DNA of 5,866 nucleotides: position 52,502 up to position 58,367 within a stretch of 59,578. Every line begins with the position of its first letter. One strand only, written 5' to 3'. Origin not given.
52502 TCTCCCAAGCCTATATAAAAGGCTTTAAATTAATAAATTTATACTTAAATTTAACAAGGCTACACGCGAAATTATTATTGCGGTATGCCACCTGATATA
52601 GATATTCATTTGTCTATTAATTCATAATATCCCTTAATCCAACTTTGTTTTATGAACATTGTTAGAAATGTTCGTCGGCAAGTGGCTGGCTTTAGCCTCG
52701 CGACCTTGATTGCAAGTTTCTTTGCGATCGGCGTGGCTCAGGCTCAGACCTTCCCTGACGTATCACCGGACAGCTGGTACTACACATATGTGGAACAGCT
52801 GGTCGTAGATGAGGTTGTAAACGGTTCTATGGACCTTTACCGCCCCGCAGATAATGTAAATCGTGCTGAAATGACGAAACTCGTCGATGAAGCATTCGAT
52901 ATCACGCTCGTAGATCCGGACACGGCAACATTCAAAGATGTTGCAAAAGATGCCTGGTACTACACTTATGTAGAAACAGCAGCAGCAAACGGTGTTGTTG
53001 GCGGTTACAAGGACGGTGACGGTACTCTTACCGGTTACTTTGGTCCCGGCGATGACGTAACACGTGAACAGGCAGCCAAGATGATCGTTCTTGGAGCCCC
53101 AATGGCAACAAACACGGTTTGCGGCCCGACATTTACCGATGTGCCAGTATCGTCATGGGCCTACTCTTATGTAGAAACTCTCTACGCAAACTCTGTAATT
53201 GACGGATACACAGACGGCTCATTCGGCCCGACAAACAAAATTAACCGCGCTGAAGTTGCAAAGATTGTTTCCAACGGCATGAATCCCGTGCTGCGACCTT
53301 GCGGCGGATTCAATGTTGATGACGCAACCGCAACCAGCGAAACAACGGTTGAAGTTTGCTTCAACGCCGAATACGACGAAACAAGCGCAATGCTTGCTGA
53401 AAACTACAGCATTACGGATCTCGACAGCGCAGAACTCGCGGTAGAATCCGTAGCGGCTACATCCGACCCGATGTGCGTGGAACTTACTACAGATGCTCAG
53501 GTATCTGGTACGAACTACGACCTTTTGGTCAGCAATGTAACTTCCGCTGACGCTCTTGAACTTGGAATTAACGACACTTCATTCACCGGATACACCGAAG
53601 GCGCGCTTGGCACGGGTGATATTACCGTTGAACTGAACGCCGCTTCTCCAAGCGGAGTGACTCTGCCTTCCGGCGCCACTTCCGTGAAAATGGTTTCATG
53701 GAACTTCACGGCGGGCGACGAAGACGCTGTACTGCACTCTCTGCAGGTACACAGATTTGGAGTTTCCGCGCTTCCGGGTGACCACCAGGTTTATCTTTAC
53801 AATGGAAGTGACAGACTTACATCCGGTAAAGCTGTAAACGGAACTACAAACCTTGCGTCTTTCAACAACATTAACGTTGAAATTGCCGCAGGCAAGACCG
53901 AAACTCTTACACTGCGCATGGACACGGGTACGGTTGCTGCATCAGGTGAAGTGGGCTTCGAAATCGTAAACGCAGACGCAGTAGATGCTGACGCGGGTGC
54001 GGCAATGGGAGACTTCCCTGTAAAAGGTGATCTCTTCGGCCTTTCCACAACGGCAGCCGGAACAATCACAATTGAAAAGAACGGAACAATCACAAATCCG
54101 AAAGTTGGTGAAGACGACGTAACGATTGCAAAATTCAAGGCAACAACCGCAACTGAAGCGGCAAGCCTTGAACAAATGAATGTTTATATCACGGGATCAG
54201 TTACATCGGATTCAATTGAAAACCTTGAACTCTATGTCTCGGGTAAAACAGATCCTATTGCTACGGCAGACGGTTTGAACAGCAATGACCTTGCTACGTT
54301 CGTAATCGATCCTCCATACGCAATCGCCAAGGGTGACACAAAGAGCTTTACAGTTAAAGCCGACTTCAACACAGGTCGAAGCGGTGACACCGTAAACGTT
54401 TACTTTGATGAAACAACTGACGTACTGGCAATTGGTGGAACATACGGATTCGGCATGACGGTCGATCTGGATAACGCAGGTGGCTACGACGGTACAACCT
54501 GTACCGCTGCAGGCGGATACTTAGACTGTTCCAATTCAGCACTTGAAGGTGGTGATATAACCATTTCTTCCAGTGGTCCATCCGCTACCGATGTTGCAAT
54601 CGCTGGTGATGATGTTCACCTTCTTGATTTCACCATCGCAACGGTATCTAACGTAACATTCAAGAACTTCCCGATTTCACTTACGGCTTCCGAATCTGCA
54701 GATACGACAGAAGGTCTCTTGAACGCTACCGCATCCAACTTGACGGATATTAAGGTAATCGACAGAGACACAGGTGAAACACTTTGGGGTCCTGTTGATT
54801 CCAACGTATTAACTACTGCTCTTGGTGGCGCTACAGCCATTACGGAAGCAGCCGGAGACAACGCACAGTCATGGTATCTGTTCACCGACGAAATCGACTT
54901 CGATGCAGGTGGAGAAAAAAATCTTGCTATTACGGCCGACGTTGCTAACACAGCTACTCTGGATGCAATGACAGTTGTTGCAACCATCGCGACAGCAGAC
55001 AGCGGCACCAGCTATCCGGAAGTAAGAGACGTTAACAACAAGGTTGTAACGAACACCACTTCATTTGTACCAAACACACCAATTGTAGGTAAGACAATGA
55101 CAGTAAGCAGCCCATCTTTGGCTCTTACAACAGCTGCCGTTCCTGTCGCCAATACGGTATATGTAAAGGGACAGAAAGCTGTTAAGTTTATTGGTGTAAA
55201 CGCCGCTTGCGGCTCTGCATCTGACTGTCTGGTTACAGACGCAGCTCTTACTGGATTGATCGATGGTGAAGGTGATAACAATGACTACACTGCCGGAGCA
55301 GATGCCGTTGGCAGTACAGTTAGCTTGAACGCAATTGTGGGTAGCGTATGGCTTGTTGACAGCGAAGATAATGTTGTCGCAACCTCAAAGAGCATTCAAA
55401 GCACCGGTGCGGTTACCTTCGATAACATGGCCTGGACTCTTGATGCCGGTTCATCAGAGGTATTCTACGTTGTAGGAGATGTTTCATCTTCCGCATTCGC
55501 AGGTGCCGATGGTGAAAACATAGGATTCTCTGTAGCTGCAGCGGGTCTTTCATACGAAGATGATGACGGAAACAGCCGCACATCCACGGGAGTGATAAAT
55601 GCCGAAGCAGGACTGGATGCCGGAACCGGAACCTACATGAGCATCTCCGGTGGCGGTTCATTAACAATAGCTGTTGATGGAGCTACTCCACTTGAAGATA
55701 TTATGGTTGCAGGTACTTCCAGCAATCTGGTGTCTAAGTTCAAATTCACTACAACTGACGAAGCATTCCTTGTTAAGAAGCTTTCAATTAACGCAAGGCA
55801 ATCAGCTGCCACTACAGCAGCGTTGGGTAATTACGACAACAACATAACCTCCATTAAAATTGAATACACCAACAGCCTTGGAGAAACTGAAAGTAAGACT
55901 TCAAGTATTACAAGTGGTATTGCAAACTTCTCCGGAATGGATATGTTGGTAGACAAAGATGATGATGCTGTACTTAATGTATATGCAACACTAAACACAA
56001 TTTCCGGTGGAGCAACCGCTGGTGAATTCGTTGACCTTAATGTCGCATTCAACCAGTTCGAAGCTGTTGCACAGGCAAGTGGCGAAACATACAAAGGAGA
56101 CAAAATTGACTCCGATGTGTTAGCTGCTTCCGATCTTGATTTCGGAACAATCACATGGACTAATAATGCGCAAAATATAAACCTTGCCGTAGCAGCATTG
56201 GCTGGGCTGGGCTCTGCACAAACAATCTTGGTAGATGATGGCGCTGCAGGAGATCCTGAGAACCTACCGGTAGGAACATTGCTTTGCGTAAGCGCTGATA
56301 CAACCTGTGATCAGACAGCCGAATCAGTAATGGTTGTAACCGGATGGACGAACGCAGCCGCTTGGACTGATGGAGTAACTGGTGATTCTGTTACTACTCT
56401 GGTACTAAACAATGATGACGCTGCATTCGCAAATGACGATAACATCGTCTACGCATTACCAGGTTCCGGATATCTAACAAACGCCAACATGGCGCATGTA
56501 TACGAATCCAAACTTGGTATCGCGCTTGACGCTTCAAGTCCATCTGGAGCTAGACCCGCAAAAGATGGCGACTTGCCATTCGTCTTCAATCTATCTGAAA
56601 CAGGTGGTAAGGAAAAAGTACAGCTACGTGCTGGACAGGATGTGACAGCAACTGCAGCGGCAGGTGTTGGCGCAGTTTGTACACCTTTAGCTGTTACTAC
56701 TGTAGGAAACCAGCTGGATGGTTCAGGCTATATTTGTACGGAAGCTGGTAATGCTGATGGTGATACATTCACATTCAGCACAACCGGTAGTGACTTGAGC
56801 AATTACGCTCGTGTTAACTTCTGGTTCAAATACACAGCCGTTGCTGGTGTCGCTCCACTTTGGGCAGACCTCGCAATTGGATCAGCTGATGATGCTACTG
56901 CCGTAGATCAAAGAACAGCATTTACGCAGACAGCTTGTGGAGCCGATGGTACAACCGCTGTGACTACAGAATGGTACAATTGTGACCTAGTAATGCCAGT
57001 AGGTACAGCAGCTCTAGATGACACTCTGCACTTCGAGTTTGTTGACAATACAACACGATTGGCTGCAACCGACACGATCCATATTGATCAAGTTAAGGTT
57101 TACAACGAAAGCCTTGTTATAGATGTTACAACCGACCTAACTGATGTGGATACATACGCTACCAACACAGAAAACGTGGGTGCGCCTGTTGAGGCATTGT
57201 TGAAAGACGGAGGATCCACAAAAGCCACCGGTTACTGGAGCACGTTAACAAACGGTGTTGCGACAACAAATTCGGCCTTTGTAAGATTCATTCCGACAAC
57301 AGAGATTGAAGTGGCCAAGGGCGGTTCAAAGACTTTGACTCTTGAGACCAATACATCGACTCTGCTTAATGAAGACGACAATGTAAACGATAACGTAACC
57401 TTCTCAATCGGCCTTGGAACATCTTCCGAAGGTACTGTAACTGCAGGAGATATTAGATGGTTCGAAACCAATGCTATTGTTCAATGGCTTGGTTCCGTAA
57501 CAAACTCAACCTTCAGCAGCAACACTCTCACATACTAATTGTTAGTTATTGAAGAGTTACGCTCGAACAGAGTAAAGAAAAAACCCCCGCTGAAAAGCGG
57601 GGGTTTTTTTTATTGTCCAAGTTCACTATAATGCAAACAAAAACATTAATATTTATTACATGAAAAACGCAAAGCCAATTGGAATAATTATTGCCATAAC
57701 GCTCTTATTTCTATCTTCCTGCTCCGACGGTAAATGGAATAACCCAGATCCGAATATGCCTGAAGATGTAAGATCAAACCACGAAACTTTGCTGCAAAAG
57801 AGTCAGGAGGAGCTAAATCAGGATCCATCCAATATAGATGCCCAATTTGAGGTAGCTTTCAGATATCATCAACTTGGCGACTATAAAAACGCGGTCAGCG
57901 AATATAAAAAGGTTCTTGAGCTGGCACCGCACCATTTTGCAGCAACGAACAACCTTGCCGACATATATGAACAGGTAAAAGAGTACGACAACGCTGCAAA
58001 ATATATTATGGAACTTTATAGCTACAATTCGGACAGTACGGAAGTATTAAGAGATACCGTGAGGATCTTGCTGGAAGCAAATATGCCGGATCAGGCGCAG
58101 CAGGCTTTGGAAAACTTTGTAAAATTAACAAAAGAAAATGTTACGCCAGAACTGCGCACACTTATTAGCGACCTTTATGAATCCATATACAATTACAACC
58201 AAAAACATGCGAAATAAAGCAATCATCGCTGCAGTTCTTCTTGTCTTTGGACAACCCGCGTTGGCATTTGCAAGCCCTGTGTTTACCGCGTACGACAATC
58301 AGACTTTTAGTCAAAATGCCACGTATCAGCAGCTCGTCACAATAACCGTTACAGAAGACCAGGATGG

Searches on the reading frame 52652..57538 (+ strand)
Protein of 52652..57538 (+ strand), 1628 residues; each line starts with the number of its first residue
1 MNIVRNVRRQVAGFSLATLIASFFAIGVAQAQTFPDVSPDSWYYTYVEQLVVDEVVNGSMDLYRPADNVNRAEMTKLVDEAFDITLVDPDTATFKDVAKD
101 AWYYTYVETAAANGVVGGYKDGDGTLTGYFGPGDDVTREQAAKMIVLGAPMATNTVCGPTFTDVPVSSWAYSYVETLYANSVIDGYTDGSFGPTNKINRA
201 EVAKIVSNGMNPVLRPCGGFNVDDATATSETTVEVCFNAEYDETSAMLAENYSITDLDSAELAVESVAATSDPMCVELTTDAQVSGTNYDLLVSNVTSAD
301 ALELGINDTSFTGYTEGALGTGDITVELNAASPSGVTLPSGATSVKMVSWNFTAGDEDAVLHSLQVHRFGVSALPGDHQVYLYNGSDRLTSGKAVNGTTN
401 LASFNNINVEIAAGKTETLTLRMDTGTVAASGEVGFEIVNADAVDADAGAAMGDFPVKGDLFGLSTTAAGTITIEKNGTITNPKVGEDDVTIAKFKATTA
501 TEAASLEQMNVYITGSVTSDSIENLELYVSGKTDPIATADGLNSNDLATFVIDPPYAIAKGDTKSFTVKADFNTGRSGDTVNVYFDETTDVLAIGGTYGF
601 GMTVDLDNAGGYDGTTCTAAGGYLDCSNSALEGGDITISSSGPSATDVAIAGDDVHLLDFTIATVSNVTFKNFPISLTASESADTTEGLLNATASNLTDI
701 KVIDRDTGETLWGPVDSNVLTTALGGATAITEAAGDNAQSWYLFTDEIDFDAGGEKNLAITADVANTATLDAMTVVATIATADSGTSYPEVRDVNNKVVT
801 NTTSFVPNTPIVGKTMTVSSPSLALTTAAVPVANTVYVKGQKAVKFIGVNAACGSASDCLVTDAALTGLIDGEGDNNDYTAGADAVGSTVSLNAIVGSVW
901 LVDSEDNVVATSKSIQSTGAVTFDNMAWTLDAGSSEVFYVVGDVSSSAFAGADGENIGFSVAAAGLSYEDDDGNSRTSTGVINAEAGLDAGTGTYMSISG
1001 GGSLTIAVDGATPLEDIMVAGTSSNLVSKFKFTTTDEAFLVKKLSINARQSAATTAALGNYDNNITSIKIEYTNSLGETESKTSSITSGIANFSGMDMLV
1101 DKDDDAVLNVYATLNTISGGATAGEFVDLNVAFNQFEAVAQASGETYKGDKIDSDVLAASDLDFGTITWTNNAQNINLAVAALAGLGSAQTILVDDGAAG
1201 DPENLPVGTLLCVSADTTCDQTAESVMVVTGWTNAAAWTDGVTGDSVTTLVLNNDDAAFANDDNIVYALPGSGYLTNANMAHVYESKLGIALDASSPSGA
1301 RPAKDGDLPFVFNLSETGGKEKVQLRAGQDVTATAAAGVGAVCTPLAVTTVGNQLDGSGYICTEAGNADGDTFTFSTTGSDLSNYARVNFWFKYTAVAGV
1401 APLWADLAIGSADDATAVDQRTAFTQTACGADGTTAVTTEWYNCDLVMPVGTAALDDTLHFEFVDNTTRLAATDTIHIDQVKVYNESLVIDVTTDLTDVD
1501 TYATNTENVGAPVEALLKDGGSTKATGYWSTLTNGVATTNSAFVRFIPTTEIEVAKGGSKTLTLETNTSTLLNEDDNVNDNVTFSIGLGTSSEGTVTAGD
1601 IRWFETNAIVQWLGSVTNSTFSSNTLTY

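Call 84: search_protein_families(library=pfam, proteins=[window:52652-57538:+], max_evalue=0.0001)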
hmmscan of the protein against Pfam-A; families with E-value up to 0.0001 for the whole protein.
window:52652-57538:+ (1628 aa): 1 family
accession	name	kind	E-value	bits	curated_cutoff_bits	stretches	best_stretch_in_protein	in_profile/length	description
PF00395.25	SLH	-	3.5e-31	107.4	20.8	2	160-203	1-44/44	S-layer homology domain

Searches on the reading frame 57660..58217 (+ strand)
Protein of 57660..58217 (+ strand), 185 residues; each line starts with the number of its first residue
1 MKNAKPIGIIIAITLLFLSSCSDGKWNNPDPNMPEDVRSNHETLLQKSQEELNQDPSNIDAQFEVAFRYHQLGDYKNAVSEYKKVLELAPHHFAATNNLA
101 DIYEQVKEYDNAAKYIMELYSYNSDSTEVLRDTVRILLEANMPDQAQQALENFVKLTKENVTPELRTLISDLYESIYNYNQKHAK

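Call 84: search_protein_families(library=pfam, proteins=[window:57660-58217:+], max_evalue=0.0001)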
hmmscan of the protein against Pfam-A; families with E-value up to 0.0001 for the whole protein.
window:57660-58217:+ (185 aa): 14 families
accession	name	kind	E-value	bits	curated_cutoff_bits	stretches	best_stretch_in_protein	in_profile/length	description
PF14559.12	TPR_19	-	6e-11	43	25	1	71-115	3-47/68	Tetratricopeptide repeat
PF13181.12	TPR_8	-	6.7e-10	38.8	25.7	1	69-92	11-34/34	Tetratricopeptide repeat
PF07719.23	TPR_2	-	1.3e-09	37.8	27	1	60-92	2-34/34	Tetratricopeptide repeat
PF13428.12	TPR_14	-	5.7e-08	33.1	23.5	0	60-102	2-44/44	Tetratricopeptide repeat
PF13432.12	TPR_16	-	6.8e-08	33.2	32.7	1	71-116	9-54/65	Tetratricopeptide repeat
PF13371.12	TPR_9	-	7.4e-08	32.7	35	0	101-159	3-61/73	Tetratricopeptide repeat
PF00515.34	TPR_1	-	4.3e-07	29.9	27.8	0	69-92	11-34/34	Tetratricopeptide repeat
PF13424.12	TPR_12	-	7e-07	29.8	30.1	0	66-116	10-68/77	Tetratricopeptide repeat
PF13431.12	TPR_17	-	1.9e-06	28.1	24.4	0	82-112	2-32/34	Tetratricopeptide repeat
PF13176.12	TPR_7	-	3e-06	27.3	27.9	0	97-115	3-21/36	Tetratricopeptide repeat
PF14561.12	TPR_20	-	3.2e-06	27.8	25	0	44-81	7-44/90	Tetratricopeptide repeat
PF23914.1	TPR_CcmH_CycH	-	1.5e-05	25.3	42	0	50-91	112-153/158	Cytochrome c-type biogenesis protein H TPR domain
PF13414.12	TPR_11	-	1.8e-05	24.7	26.8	1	69-105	4-40/42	TPR repeat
PF25064.1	ARM_TT21_5th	-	2.5e-05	25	27.8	0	72-156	14-98/117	TT21 fifth ARM repeats domain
